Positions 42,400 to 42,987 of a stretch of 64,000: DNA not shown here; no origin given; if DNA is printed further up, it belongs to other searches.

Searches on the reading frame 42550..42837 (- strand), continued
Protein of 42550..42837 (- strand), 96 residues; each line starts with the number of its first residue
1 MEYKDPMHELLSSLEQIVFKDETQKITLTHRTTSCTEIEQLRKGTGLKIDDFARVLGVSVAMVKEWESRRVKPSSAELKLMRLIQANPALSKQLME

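Call 81: search_dna_similar(query=window:42550-42837:-, collection=phages, mode=protein, max_evalue=0.001, max_rows=15)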
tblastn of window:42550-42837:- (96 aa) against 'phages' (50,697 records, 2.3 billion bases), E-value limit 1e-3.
Records with a match: 6; places in all: 7; records where one place covers at least 80% of the query: 2.
Best place of each record, by identity: 60-80% 2; <60% 4.
By first word of the organism name: Burkholderia 3; Salmonella 2; Akkermansia 1.
By host as written in the record: Homo sapiens 2; Burkholderia sp. 1; - 1; Burkholderia cepacia 1; Akkermansia muciniphila 1.
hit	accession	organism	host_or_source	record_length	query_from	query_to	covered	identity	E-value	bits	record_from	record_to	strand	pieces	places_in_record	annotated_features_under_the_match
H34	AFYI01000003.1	Salmonella enterica subsp. enterica serovar Infantis str. ...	Homo sapiens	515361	1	96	100%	79.2%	2e-44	157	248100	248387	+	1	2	hypothetical protein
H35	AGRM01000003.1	Salmonella enterica subsp. houtenae str. ATCC BAA-1581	Homo sapiens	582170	1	96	100%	79.2%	4e-44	156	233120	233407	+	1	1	hypothetical protein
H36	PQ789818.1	Burkholderia phage vB_E332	Burkholderia sp.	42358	16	78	66%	41.3%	2e-5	47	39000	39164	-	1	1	repressor protein C2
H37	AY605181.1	Burkholderia phage BcepC6B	-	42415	22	81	63%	41.7%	1e-5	47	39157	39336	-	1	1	g44: putative prophage repressor protein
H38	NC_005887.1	Burkholderia phage BcepC6B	Burkholderia cepacia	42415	22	81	63%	41.7%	1e-5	47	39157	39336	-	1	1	transcriptional regulator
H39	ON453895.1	Akkermansia phage Chantilly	Akkermansia muciniphila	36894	38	90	55%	41.5%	4e-6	49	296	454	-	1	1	transcriptional regulator | hypothetical protein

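Call 82: get_annotated_region(hit=H18, flank=1500)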
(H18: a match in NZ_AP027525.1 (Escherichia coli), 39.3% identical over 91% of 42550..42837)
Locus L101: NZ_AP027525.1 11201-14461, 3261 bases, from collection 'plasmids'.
description: Escherichia coli strain LR-33 plasmid pLR-33_2, complete sequence
organism: Escherichia coli (NCBI taxid 562)
taxonomy: Bacteria; Pseudomonadota; Gammaproteobacteria; Enterobacterales; Enterobacteriaceae; Escherichia; Escherichia coli
host: -; source: Homo sapiens,whole organism,feces; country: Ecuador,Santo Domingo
typing (MOB-suite, as given by PLSDB): non-mobilizable
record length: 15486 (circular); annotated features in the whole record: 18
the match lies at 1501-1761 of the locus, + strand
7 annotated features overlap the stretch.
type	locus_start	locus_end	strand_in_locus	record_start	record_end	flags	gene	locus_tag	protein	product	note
CDS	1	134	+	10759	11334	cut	-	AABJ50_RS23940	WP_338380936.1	hypothetical protein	-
CDS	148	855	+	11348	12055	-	-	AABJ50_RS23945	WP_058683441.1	hypothetical protein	-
CDS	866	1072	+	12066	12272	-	-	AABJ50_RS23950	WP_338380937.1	hypothetical protein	-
CDS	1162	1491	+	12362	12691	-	-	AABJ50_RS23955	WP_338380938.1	type II toxin-antitoxin system RelE/ParE family toxin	-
CDS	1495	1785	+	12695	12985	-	nadS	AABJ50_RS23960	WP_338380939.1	NadS family protein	-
CDS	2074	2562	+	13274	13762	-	-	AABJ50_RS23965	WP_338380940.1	hypothetical protein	-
CDS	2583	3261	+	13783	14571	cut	-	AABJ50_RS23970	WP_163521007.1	N-6 DNA methylase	GO:0006306 - DNA methylation [Evidence IEA]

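Call 83: get_annotated_region(hit=H25, flank=1500)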
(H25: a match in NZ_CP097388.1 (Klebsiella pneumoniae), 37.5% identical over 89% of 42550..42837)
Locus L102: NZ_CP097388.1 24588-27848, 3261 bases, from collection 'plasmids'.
description: Klebsiella pneumoniae strain KPTCM plasmid pKPTCM-3, complete sequence
organism: Klebsiella pneumoniae (NCBI taxid 573)
taxonomy: Bacteria; Pseudomonadota; Gammaproteobacteria; Enterobacterales; Enterobacteriaceae; Klebsiella; Klebsiella pneumoniae
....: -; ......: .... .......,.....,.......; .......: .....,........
typing (MOB-suite, as given by PLSDB): conjugative; replicon IncFII,rep_cluster_1418; relaxase MOBF,MOBF; mating-pair formation MPF_F
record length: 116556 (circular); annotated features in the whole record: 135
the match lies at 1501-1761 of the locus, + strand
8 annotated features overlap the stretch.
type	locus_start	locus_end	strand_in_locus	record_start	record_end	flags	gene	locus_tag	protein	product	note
CDS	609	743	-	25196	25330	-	-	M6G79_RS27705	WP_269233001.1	hypothetical protein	-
CDS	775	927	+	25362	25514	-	-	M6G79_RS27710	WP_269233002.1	DUF4113 domain-containing protein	-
CDS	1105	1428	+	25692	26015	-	-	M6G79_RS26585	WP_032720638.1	type II toxin-antitoxin system RelE/ParE family toxin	-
CDS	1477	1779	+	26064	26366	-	nadS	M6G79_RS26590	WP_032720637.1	NadS family protein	-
CDS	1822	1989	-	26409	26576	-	-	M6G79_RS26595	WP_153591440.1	hypothetical protein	-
CDS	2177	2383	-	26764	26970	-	-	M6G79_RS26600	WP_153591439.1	hypothetical protein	-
CDS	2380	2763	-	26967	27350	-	-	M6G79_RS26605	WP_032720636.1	hypothetical protein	-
CDS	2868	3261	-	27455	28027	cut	-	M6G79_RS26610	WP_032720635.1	GNAT family N-acetyltransferase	-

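Call 84: get_annotated_region(hit=H20, flank=1500)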
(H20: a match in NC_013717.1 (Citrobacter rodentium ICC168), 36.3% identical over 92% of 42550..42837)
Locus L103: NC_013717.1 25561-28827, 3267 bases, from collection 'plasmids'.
description: Citrobacter rodentium ICC168 plasmid pCROD1, complete sequence
organism: Citrobacter rodentium ICC168 (NCBI taxid 637910)
taxonomy: Bacteria; Pseudomonadota; Gammaproteobacteria; Enterobacterales; Enterobacteriaceae; Citrobacter; Citrobacter rodentium; Citrobacter rodentium ICC168
host: -; source: -; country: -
typing (MOB-suite, as given by PLSDB): non-mobilizable; replicon IncFIA,IncR
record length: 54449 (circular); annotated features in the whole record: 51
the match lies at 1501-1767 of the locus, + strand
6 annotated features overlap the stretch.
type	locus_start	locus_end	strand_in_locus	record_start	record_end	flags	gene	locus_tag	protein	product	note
CDS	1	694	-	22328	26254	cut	-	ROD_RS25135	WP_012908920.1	autotransporter outer membrane beta-barrel domain-containing protein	GO:0046819 - protein secretion by the type V secretion system [Evidence IEA]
CDS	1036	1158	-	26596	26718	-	-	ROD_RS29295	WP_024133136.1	hypothetical protein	-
CDS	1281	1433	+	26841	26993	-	-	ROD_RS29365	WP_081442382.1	type II toxin-antitoxin system RelE/ParE family toxin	-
CDS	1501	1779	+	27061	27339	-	nadS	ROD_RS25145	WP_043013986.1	NadS family protein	-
CDS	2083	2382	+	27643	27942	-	-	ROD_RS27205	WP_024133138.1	hypothetical protein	-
CDS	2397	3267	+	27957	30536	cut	-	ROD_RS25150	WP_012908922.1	fimbria/pilus outer membrane usher protein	GO:0009297 - pilus assembly [Evidence IEA]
